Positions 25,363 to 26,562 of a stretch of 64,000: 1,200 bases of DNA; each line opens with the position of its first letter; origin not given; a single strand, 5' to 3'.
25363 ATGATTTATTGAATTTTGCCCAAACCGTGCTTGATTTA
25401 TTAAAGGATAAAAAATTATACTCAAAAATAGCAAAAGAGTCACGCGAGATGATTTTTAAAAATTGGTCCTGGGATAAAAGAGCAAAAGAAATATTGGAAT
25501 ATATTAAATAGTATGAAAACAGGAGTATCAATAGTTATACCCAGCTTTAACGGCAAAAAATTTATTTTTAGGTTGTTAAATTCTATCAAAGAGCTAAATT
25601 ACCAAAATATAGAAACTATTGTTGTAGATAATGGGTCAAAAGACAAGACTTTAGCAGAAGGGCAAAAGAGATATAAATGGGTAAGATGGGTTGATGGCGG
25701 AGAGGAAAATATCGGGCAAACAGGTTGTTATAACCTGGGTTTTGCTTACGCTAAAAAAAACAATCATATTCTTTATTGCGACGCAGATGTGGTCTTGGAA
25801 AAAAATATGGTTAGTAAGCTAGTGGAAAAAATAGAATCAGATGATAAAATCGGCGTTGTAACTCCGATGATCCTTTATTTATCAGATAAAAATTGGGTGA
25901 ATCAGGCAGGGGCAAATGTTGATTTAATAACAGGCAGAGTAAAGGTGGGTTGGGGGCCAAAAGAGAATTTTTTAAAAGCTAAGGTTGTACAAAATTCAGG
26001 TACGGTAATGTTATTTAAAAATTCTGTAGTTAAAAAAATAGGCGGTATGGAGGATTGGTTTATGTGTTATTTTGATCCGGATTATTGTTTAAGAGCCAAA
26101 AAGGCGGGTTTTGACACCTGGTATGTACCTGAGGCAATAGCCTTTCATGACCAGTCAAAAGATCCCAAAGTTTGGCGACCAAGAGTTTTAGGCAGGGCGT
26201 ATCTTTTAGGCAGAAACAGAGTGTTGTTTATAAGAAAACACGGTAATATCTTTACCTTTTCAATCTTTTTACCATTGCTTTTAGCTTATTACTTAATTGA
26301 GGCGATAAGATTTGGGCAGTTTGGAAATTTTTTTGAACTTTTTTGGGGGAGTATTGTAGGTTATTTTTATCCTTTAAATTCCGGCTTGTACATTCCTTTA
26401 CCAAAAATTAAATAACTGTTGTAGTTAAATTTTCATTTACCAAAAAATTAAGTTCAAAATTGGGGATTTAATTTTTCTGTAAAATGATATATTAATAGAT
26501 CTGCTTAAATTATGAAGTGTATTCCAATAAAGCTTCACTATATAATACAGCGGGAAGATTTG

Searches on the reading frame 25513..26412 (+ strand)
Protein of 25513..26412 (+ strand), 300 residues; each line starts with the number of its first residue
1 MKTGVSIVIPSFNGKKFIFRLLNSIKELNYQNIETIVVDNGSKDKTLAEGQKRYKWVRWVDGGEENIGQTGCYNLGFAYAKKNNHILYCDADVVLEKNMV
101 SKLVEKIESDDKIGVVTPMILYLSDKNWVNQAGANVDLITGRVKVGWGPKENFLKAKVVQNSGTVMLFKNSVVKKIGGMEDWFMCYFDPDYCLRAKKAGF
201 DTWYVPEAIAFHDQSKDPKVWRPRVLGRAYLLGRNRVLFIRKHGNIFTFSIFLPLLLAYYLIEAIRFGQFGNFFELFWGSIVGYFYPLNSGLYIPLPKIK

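Call 8: search_protein_families(library=pfam, proteins=[window:25513-26412:+], max_evalue=0.001)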
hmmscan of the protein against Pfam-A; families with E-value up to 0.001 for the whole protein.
window:25513-26412:+ (300 aa): 5 families
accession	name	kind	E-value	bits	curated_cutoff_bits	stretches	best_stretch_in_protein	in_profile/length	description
PF00535.33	Glycos_transf_2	-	5.9e-22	78.8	23.3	1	6-176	1-167/168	Glycosyl transferase family 2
PF13641.12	Glyco_tranf_2_3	-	4.4e-16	60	27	1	5-218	3-217/230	Glycosyltransferase like family 2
PF10111.15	Glyco_tranf_2_2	-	9.6e-09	35.6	27.3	1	6-197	1-201/276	Glycosyltransferase like family 2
PF13506.12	Glyco_transf_21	-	6.8e-08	32.6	21.7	1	81-191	29-131/174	Glycosyl transferase family 21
PF13632.12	Glyco_trans_2_3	-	9e-07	29.3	27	1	85-262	1-178/198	Glycosyl transferase family group 2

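Call 76: search_protein_families(library=ncbifam, proteins=[window:25513-26412:+], max_evalue=0.001)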
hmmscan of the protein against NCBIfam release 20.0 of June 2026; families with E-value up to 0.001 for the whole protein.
window:25513-26412:+ (300 aa): 19 families
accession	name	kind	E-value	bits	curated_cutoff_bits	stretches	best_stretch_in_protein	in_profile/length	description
TIGR03937.1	PgaC_IcaA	equivalog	1.1e-17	64.1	422.3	1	4-211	46-249/407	poly-beta-1,6-N-acetyl-D-glucosamine synthase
TIGR01556.1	rhamnosyltran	subfamily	1.5e-17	63.7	200.55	1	21-212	10-200/281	rhamnosyltransferase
TIGR03965.1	mycofact_glyco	equivalog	3.1e-17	62.6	280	1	4-221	75-289/467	mycofactocin biosynthesis glycosyltransferase MftF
NF041875.1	EPS_EpsD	equivalog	2.5e-12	46.9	370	1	5-243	1-234/325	exopolysaccharide biosynthesis glycosyltransferase EpsD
NF007482.0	PRK10073.1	equivalog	3.8e-12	45.9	423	1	3-111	6-114/334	glycosyltransferase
TIGR03111.1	glyc2_xrt_Gpos1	hypoth_equivalog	7e-11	41.6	363.95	1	5-132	51-179/439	TIGR03111 family XrtG-associated glycosyltransferase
TIGR04283.1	glyco_like_mftF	equivalog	1.7e-10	40.8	182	1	5-114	1-105/221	TIGR04283 family arsenosugar biosynthesis glycosyltransferase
NF038299.1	EPS_HpsN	equivalog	5.3e-10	38.8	425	1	5-212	3-220/317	hormogonium polysaccharide biosynthesis glycosyltransferase HpsN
NF050050.1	ProtGlycPglI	equivalog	1.4e-08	34.5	500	1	5-109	4-110/306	GalNAc(5)-diNAcBac-PP-undecaprenol beta-1,3-glucosyltransferase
NF045692.1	OglycostaseCruG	equivalog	1.9e-08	33.7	600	1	4-181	42-223/386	2'-O-glycosyltransferase CruG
NF047683.1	TeichurnBiosyTuaG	equivalog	3.9e-08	33.2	400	1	3-109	6-113/252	teichuronic acid biosynthesis protein TuaG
TIGR03469.1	HpnB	hypoth_equivalog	4.7e-07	29.1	379.25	1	5-180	46-230/386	hopene-associated glycosyltransferase HpnB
TIGR04242.1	nodulat_NodC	equivalog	5.1e-07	29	550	1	5-119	50-168/395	chitooligosaccharide synthase NodC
NF047588.1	GlcsyltransPgfSStrep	equivalog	1.3e-05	24.6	500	1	5-108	3-111/308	glycosyltransferase PgfS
NF010496.0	PRK13915.1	equivalog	2.1e-05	23.8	262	1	3-116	31-151/307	glucosyl-3-phosphoglycerate synthase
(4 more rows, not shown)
